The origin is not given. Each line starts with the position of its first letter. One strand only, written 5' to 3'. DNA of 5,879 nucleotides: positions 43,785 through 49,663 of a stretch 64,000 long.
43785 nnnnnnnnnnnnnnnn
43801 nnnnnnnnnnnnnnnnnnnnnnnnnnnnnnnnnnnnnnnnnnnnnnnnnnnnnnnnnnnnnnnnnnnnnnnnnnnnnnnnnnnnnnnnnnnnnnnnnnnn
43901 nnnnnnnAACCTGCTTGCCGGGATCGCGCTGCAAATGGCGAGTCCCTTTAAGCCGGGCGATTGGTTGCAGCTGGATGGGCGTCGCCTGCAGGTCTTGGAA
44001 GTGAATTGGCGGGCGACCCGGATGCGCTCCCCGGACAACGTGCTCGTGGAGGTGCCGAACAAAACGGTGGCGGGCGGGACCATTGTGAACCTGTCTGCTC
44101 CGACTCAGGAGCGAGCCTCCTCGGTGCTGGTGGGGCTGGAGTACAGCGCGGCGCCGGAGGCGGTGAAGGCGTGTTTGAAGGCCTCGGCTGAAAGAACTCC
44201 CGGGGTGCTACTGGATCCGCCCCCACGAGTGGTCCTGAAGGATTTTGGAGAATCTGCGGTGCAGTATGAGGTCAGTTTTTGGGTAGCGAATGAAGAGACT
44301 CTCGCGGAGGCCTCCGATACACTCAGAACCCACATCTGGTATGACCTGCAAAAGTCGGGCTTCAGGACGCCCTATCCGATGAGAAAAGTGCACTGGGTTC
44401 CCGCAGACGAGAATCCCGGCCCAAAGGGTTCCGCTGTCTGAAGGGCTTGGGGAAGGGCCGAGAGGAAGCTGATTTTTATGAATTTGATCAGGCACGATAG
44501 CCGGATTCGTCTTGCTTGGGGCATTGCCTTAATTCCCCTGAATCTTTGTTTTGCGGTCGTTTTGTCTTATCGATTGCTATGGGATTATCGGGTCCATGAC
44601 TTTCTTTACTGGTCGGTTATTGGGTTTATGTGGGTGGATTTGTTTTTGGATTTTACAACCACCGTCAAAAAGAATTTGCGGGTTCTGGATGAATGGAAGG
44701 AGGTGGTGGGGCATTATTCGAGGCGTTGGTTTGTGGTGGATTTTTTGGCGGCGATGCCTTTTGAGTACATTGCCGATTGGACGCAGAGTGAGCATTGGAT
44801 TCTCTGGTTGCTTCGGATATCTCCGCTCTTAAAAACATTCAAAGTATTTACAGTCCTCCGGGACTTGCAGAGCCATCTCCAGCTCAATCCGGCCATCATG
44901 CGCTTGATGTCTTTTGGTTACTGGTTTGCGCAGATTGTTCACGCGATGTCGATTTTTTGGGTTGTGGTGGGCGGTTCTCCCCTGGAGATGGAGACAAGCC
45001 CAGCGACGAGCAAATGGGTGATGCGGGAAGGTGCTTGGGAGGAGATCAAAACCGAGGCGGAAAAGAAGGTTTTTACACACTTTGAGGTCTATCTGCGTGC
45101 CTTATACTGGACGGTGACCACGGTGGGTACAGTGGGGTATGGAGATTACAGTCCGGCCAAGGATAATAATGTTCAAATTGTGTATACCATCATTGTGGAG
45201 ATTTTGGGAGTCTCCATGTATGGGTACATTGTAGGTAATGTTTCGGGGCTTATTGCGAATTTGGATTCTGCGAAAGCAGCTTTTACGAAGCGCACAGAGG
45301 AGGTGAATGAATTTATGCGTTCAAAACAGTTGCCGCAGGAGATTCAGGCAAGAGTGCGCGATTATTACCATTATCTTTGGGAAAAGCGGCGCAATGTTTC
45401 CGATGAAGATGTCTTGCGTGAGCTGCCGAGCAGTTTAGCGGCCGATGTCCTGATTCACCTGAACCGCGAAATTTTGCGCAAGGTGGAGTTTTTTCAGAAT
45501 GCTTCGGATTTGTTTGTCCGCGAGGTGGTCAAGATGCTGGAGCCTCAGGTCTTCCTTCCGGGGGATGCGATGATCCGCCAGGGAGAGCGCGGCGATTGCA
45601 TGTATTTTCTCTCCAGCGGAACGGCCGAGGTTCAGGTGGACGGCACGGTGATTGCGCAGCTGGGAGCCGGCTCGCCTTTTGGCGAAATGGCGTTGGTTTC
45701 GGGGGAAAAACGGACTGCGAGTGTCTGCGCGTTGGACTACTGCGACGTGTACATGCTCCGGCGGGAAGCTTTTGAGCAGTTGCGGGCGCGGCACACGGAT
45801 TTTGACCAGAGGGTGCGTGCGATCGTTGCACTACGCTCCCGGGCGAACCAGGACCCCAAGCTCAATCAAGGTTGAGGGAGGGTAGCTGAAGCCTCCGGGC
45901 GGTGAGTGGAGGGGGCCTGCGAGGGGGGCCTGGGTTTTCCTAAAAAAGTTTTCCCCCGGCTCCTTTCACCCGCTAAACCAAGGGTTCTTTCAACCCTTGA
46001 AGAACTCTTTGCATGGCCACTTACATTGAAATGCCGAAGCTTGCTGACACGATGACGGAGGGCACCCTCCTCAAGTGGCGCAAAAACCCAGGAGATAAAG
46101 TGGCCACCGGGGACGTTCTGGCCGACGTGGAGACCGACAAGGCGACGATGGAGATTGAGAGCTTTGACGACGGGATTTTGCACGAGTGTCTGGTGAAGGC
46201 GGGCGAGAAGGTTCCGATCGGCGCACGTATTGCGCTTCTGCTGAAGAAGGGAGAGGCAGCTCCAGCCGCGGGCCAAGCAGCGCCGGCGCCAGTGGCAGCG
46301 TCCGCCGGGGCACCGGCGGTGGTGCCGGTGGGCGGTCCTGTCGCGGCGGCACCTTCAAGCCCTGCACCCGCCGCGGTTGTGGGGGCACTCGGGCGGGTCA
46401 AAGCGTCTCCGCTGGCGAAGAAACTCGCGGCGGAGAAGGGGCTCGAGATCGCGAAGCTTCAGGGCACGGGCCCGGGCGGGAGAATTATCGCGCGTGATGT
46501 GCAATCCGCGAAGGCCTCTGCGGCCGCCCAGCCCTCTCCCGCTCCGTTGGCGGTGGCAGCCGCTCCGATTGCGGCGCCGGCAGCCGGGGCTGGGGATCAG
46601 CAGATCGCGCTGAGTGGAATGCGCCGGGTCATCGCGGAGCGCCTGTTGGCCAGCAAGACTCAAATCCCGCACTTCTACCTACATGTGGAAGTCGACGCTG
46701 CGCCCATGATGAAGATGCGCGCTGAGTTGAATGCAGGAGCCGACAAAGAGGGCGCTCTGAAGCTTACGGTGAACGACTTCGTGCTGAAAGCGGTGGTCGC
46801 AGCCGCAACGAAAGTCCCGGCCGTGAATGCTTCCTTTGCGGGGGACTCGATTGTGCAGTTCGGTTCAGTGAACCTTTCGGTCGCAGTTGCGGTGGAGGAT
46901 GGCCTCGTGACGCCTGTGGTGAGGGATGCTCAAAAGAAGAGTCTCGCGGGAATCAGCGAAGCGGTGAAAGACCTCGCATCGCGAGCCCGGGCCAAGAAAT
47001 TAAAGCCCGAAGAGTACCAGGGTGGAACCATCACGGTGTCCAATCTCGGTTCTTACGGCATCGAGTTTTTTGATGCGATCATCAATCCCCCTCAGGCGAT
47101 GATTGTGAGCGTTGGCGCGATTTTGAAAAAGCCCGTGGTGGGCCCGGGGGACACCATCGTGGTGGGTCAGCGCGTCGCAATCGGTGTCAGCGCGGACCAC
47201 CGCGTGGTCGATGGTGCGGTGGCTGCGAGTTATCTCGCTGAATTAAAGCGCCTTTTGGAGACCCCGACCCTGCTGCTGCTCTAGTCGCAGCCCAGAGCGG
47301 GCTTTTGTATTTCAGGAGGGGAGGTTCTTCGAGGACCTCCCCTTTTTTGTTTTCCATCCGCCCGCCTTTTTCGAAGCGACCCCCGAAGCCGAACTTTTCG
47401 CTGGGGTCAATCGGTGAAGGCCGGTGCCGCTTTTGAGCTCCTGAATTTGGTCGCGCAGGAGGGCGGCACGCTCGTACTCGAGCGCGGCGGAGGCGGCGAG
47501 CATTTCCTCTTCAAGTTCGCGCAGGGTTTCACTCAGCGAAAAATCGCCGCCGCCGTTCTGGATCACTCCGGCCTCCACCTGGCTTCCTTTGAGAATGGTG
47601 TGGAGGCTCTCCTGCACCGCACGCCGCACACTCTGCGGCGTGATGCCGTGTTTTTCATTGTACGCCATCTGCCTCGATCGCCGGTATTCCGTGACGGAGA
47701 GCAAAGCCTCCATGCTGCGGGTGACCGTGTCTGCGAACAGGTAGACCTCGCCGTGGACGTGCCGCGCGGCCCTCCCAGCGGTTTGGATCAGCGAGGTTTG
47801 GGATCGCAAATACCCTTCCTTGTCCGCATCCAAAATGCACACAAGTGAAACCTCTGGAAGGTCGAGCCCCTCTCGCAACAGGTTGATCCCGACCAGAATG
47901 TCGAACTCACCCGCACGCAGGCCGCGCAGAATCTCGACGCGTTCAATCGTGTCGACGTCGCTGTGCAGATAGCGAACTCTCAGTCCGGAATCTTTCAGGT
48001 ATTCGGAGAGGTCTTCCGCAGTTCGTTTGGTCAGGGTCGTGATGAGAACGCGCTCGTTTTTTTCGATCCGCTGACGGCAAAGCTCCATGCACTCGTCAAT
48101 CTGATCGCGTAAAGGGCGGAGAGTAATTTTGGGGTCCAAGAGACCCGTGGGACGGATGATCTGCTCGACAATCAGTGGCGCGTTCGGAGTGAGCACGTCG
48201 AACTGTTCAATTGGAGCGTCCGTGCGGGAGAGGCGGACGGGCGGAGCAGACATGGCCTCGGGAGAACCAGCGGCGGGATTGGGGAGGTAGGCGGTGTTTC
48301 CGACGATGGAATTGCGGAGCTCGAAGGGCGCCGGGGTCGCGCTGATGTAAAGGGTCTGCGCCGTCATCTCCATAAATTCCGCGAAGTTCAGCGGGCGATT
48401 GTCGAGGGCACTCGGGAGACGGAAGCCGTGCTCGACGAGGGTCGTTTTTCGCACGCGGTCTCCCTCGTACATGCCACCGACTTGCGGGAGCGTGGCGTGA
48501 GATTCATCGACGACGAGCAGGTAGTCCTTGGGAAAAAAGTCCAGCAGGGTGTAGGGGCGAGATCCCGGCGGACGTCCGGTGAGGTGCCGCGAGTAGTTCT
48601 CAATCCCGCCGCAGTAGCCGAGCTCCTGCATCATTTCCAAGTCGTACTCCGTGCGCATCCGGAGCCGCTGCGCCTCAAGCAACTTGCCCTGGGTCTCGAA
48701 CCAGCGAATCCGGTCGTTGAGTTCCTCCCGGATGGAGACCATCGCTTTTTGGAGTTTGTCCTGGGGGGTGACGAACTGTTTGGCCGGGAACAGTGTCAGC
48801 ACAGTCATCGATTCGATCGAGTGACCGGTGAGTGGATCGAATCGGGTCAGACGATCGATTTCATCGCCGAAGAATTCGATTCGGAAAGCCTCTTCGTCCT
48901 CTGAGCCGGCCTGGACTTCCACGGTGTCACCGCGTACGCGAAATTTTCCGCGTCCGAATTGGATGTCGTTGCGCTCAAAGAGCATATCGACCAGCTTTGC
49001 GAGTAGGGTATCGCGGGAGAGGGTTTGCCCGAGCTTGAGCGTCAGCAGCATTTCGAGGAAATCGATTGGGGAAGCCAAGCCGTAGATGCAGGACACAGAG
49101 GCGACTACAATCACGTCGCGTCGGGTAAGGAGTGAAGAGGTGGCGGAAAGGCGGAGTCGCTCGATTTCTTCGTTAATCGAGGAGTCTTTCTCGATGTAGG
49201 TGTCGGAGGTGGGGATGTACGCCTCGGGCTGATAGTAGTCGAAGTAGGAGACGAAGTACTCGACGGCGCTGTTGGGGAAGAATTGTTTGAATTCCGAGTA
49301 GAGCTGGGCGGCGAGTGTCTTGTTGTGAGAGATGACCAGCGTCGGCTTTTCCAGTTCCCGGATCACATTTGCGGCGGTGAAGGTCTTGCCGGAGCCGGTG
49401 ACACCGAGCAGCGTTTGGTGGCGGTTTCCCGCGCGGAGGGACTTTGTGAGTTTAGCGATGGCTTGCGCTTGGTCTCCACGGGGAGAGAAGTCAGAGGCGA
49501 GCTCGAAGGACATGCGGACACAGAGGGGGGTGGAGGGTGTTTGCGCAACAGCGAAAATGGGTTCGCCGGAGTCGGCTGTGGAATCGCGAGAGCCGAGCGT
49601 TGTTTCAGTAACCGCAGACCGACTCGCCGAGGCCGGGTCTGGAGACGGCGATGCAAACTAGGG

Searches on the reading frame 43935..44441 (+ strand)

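Call 5: search_protein_families(library=ncbifam, proteins=[window:43935-44441:+], max_evalue=0.00001)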
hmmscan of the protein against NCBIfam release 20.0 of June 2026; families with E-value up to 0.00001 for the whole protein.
window:43935-44441:+ (168 aa): 3 families
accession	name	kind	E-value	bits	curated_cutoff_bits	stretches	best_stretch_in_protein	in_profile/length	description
NF047602.1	MscsSHelicob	equivalog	3.6e-17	62.7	400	1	3-148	108-252/260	small-conductance mechanosensitive channel MscS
NF007662.0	PRK10334.1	subfamily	5.3e-14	52.1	321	1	2-159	127-282/286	small-conductance mechanosensitive channel MscS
NF008438.0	PRK11281.1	equivalog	3.5e-12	44.9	991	1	12-136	946-1070/1113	mechanosensitive channel MscK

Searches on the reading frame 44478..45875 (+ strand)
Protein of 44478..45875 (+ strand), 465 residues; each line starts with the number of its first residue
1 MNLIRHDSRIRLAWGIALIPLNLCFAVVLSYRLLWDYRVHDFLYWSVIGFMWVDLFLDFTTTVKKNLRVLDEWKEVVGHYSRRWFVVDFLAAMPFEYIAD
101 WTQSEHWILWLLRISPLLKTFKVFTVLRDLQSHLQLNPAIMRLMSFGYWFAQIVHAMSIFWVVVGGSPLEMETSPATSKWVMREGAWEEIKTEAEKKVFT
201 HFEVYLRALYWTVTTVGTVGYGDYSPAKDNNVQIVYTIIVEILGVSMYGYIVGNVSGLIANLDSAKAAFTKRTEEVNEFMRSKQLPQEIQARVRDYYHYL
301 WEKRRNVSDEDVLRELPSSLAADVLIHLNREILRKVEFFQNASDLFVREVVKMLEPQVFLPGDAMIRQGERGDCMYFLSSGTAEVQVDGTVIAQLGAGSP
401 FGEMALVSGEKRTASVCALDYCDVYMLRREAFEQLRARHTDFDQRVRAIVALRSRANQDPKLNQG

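Call 6: search_protein_families(library=ncbifam, proteins=[window:44478-45875:+], max_evalue=0.00001)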
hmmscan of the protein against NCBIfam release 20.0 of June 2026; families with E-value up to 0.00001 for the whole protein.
window:44478-45875:+ (465 aa): 3 families
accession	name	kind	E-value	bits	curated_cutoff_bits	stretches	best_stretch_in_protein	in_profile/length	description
NF058543.1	ActPatMycb56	equivalog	1.1e-10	40.8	460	1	337-436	2-105/317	acetyltransferase Pat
NF041163.2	encap_f2b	equivalog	1.4e-06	27.7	400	1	331-456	71-203/450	family 2B encapsulin nanocompartment shell protein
NF008732.0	PRK11753.1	equivalog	2e-06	27.4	266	1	363-455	32-130/214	cAMP-activated global transcriptional regulator CRP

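Call 7: search_protein_families(library=pfam, proteins=[window:44478-45875:+], max_evalue=0.01)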
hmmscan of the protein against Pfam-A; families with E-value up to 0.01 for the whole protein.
window:44478-45875:+ (465 aa): 3 families
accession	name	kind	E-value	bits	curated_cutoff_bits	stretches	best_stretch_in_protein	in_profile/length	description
PF00027.35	cNMP_binding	-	2.9e-20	72.4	27.5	1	357-439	2-89/89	Cyclic nucleotide-binding domain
PF00520.37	Ion_trans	-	3.5e-11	43.2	25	1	38-264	33-238/241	Ion transport protein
PF07885.22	Ion_trans_2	-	1.3e-08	35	22.5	1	204-257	24-75/79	Ion channel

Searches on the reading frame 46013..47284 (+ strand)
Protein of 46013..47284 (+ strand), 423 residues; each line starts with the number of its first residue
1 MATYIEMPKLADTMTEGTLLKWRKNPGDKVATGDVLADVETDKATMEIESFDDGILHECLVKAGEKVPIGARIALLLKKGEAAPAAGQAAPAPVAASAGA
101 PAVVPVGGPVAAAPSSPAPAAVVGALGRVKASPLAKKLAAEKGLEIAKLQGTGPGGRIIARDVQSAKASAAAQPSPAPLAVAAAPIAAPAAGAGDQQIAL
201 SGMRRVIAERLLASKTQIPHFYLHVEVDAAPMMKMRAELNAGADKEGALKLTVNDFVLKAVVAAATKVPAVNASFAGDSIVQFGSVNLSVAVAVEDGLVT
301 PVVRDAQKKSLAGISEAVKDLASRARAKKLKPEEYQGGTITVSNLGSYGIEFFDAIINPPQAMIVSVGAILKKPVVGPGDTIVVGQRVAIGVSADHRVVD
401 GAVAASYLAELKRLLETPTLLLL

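Call 6: search_protein_families(library=ncbifam, proteins=[window:46013-47284:+], max_evalue=0.00001)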
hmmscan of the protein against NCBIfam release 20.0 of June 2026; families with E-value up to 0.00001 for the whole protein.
window:46013-47284:+ (423 aa): 11 families
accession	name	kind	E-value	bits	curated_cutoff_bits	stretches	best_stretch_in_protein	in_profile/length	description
TIGR01349.1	PDHac_trf_mito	equivalog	2.6e-131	438.8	445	1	5-423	2-437/437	pyruvate dehydrogenase complex dihydrolipoamide acetyltransferase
NF004309.0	PRK05704.1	equivalog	7.2e-87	292.4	449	1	2-423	2-406/408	2-oxoglutarate dehydrogenase complex dihydrolipoyllysine-residue succinyltransferase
NF008814.0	PRK11854.1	equivalog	1.3e-81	274.9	722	1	4-418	209-632/637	pyruvate dehydrogenase complex dihydrolipoyllysine-residue acetyltransferase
TIGR01347.1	sucB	equivalog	1.6e-79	268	378.65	1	5-423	3-402/404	dihydrolipoyllysine-residue succinyltransferase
TIGR02927.1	SucB_Actino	equivalog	4.5e-72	243.6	423.45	1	2-417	126-570/579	2-oxoglutarate dehydrogenase, E2 component, dihydrolipoamide succinyltransferase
TIGR01348.1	PDHac_trf_long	equivalog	4.3e-65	220.4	552.1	1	5-423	158-587/587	dihydrolipoyllysine-residue acetyltransferase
NF011416.0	PRK14843.1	equivalog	3e-57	194.1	429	1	128-422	48-346/347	dihydrolipoamide acetyltransferase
NF008815.0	PRK11857.1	equivalog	2e-51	175.3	378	1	128-421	3-305/308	dihydrolipoamide acetyltransferase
NF008854.0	PRK11892.1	equivalog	3.5e-26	91.9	454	1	1-95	1-96/464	pyruvate dehydrogenase complex E1 component subunit beta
NF011457.0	PRK14875.1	equivalog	4.8e-25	88.3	307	1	2-171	3-130/372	acetoin dehydrogenase dihydrolipoyllysine-residue acetyltransferase subunit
NF008907.0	PRK12270.1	equivalog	1.2e-23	83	878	1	163-416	95-362/1241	multifunctional oxoglutarate decarboxylase/oxoglutarate dehydrogenase thiamine pyrophosphate-binding subunit/dihydrolipoyllysine-residue suc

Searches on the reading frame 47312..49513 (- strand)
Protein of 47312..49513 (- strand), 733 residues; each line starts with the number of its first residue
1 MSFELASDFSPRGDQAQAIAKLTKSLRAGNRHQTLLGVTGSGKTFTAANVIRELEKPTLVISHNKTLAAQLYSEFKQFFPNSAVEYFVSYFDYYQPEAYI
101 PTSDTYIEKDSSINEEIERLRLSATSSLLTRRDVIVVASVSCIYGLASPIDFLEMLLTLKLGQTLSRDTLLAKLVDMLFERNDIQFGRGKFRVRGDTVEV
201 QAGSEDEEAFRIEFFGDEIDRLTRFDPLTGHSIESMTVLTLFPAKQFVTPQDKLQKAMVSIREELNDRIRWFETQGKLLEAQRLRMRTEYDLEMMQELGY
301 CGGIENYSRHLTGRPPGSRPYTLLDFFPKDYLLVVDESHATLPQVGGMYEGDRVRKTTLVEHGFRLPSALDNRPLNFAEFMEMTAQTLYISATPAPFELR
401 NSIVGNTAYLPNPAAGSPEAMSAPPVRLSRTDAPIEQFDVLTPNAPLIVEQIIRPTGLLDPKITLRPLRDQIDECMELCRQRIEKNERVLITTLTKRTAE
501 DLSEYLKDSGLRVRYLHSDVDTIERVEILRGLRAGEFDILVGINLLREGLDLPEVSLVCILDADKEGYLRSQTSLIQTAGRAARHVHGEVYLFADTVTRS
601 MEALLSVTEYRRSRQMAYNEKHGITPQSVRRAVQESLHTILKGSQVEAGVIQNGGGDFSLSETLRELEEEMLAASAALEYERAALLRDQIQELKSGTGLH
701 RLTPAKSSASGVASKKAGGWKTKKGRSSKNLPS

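Call 6: search_protein_families(library=ncbifam, proteins=[window:47312-49513:-], max_evalue=0.00001)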
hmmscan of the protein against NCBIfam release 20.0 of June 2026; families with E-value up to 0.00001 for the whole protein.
window:47312-49513:- (733 aa): 29 families (the best 25 are shown)
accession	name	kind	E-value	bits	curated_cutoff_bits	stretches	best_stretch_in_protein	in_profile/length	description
NF003673.1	PRK05298.1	equivalog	2.2e-303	1007.7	743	1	3-695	2-652/653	excinuclease ABC subunit UvrB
TIGR00631.1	uvrb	equivalog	4.4e-296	983.4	750.1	2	3-402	2-401/658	excinuclease ABC subunit UvrB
TIGR00580.2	mfd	equivalog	3.1e-18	65.6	800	1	175-266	2-92/907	transcription-repair coupling factor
NF007966.0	PRK10689.1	equivalog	3.1e-17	61.6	1329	1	26-263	11-233/1148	transcription-repair coupling factor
NF004066.1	PRK05580.1-3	equivalog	3e-15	55.6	813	1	504-590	554-652/788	primosomal protein N'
TIGR00595.1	priA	equivalog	1.2e-11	43.9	230.35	1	495-594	274-381/509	replication restart helicase PriA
NF004070.0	PRK05580.2-2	equivalog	1.4e-11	43.3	921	1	497-608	496-616/729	primosomal protein N'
NF053636.1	DDHlcsCsdAPsy1082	equivalog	2.3e-11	43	890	1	487-629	244-379/512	DEAD/DEAH box helicase CsdA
NF004067.0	PRK05580.1-4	equivalog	1e-10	40.7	763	1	515-612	512-621/737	primosomal protein N'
NF010337.0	PRK13766.1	equivalog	2.3e-10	39.3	610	1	473-617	351-498/781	Hef nuclease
NF053631.1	RNA_helic_CshA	equivalog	3.7e-10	39.3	646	1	483-620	234-364/434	degradosome RNA helicase CshA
TIGR00643.1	recG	equivalog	3.9e-10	39.1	659.4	1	481-593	443-561/629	ATP-dependent DNA helicase RecG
NF003419.0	PRK04837.1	equivalog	1.9e-09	36.8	588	1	473-570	241-342/424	ATP-dependent RNA helicase RhlB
NF004068.0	PRK05580.1-5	equivalog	3.2e-09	35.4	1249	1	493-590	554-659/795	primosomal protein N'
TIGR04095.1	dnd_restrict_1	equivalog_domain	1.4e-08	34.2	600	0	507-588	310-386/451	DNA phosphorothioation system restriction enzyme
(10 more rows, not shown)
